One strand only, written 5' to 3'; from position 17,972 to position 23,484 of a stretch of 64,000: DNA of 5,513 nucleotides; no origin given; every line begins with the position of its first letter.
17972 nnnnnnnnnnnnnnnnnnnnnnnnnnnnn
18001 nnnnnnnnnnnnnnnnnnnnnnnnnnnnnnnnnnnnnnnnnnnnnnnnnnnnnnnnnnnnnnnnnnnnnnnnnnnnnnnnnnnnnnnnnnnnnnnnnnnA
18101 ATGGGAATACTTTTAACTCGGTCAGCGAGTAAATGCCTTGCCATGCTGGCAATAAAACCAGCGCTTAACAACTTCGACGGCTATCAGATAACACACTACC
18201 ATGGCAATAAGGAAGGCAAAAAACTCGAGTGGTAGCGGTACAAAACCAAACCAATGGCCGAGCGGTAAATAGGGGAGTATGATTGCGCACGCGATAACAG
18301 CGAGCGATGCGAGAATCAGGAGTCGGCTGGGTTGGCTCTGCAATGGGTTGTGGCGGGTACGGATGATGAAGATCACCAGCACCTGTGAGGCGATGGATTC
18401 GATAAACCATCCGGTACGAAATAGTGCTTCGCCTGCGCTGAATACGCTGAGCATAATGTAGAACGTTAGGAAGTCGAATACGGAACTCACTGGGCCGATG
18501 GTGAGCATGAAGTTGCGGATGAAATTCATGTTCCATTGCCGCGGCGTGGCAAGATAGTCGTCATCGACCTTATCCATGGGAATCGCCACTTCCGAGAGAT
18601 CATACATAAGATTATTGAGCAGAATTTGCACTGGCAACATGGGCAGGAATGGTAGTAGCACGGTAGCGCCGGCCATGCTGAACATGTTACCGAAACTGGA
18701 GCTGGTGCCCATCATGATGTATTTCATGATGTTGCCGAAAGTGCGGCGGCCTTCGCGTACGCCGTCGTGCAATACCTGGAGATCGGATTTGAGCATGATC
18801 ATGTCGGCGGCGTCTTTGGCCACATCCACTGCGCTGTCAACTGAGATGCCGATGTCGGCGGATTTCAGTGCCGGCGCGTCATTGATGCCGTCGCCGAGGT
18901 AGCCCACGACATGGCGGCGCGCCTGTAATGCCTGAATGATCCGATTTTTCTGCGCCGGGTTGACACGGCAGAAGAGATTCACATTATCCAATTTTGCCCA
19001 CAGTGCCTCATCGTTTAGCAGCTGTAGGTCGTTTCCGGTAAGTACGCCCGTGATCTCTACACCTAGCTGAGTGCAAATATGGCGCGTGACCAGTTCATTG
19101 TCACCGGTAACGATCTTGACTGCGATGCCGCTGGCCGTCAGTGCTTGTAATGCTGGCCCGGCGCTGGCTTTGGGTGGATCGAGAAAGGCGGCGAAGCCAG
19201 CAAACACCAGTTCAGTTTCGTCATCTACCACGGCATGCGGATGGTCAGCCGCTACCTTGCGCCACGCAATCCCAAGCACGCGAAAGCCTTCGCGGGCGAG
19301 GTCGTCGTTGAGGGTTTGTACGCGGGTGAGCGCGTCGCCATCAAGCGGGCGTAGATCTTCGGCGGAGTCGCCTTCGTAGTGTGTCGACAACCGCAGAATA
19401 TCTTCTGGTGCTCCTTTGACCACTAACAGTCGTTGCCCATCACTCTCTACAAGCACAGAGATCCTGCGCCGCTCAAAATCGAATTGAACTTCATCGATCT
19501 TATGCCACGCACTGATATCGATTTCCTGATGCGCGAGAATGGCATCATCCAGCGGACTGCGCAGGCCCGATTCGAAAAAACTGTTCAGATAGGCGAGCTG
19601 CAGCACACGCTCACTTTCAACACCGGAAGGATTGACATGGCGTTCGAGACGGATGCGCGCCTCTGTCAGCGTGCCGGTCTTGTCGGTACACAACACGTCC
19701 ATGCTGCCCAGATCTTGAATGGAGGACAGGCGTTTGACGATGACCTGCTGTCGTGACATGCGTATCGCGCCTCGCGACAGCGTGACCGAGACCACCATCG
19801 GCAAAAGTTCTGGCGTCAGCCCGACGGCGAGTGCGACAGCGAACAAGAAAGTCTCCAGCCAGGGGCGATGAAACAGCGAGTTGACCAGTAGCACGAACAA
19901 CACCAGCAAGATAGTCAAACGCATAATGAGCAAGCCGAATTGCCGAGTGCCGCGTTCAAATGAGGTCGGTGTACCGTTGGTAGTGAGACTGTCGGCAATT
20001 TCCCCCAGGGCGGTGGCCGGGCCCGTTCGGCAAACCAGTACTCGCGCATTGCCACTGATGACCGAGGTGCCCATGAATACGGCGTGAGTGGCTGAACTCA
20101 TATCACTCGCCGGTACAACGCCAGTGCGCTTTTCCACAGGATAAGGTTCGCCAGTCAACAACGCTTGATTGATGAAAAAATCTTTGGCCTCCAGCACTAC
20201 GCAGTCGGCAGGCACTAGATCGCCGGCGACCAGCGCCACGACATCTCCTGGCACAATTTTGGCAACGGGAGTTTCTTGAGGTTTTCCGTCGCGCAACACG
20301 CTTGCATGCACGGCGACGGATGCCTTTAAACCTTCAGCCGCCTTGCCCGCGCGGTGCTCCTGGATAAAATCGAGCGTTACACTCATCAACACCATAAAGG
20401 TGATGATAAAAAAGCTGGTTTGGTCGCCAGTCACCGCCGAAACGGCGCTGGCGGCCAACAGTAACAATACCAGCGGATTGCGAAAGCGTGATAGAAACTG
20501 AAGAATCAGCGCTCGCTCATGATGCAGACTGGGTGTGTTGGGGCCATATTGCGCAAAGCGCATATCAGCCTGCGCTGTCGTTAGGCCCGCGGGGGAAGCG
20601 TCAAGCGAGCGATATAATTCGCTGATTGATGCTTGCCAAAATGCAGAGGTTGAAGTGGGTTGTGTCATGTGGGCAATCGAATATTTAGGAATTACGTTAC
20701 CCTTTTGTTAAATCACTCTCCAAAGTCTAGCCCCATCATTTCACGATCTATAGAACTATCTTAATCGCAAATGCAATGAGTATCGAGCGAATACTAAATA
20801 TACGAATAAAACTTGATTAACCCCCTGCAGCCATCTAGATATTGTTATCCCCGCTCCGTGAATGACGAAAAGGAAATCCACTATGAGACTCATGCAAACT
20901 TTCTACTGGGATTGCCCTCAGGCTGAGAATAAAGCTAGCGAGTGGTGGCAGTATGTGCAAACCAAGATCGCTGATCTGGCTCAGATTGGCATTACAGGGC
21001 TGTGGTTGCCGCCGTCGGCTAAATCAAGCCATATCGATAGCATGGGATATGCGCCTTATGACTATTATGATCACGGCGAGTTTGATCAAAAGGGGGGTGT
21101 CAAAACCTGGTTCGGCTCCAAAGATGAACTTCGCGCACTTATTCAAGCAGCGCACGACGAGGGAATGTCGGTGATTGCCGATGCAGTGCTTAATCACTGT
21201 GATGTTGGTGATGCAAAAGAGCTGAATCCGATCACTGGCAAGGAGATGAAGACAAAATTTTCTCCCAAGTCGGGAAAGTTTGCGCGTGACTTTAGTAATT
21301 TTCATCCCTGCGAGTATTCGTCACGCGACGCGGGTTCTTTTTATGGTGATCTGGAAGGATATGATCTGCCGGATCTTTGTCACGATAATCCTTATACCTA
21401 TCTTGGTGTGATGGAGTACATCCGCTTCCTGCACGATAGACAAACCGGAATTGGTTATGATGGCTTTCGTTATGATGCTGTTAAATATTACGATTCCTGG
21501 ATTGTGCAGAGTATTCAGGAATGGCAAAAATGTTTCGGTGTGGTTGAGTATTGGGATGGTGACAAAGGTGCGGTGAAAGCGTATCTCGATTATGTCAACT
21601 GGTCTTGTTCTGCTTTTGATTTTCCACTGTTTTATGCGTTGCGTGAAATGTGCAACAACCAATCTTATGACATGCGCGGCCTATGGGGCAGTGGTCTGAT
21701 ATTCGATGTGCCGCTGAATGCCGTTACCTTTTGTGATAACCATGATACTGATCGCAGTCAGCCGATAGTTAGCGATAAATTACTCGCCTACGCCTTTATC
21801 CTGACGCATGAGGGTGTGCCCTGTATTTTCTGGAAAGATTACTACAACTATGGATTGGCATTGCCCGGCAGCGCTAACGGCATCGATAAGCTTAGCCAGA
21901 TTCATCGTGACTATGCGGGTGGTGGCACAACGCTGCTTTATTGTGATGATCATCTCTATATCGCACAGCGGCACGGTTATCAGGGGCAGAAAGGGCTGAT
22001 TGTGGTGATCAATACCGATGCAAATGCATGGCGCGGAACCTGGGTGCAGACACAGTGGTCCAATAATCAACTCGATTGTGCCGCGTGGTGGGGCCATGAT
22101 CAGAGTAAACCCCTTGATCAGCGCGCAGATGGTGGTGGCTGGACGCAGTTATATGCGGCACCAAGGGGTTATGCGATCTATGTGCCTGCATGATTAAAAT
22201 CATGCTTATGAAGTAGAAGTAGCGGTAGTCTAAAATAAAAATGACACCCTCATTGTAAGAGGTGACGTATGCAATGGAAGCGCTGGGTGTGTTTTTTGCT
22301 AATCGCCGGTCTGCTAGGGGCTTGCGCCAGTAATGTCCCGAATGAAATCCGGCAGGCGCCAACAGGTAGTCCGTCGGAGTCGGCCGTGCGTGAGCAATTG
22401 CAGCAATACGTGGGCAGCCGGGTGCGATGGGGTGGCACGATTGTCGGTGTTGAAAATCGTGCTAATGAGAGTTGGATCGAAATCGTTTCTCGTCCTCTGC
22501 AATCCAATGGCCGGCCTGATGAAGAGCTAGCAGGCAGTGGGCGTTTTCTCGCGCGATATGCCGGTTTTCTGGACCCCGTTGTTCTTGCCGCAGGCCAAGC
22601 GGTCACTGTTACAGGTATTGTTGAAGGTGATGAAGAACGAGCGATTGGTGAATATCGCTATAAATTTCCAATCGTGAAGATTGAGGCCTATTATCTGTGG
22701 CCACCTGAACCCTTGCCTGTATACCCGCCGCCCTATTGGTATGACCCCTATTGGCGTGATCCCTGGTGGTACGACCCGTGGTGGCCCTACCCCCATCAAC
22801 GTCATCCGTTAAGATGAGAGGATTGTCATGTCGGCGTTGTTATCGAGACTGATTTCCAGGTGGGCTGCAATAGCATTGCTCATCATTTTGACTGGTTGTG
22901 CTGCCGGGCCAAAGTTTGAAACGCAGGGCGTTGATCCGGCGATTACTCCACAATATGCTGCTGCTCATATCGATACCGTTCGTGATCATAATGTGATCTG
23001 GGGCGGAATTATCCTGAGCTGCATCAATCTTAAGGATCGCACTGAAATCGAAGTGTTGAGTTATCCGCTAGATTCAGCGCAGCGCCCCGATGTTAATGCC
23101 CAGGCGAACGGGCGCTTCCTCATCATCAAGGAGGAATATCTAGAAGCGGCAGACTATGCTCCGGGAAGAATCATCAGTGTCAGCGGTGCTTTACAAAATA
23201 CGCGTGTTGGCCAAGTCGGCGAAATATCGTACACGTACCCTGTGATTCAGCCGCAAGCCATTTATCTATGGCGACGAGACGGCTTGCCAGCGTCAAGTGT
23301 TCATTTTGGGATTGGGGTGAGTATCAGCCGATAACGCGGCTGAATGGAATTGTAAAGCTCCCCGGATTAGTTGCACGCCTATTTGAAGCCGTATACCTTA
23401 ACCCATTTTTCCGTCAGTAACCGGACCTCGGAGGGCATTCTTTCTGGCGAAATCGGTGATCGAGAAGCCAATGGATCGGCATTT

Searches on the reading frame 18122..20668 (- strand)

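Call 75: search_protein_families(library=pfam, proteins=[window:18122-20668:-], max_evalue=0.0001)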
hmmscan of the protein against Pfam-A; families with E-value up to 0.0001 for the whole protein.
window:18122-20668:- (848 aa): 5 families
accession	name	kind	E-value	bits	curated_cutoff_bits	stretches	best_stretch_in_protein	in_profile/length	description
PF00122.25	E1-E2_ATPase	-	5.7e-44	150.2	28.1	1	120-307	5-181/181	E1-E2 ATPase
PF00689.26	Cation_ATPase_C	-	5e-27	95.2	27.3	1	674-837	1-175/175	Cation transporting ATPase, C-terminus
PF00690.31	Cation_ATPase_N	-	3.7e-15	55.8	20.4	1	10-77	1-69/69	Cation transporter/ATPase, N-terminus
PF00702.32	Hydrolase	-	1.3e-13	52.2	26.4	1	323-605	1-191/191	haloacid dehalogenase-like hydrolase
PF13246.12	Cation_ATPase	-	1.5e-07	31.8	21.7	1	386-431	44-91/91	Cation transport ATPase (P-type)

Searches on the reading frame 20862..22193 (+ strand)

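Call 75: search_protein_families(library=pfam, proteins=[window:20862-22193:+], max_evalue=0.0001)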
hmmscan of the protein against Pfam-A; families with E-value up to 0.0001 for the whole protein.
window:20862-22193:+ (443 aa): 2 families
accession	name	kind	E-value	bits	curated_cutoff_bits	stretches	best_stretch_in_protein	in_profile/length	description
PF00128.31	Alpha-amylase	-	2.5e-19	70.3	22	1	32-211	21-194/446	Alpha amylase, catalytic domain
PF09154.16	Alpha-amy_C_pro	-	3.5e-06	27.4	21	1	379-440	1-56/57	Alpha-amylase C-terminal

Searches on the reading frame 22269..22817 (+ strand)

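Call 75: search_protein_families(library=pfam, proteins=[window:22269-22817:+], max_evalue=0.0001)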
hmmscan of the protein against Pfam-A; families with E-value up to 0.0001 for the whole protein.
window:22269-22817:+ (182 aa): 1 family
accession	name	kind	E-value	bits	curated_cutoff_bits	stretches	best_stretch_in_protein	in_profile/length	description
PF03843.18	Slp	-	6.3e-51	172.2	22.5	1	16-172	1-153/153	Outer membrane lipoprotein Slp family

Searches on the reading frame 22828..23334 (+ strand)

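Call 75: search_protein_families(library=pfam, proteins=[window:22828-23334:+], max_evalue=0.0001)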
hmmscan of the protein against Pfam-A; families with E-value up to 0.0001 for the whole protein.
window:22828-23334:+ (168 aa): 1 family
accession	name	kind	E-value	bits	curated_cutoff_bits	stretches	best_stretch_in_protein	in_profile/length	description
PF03843.18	Slp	-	7.1e-36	123.3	22.5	1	21-150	1-130/153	Outer membrane lipoprotein Slp family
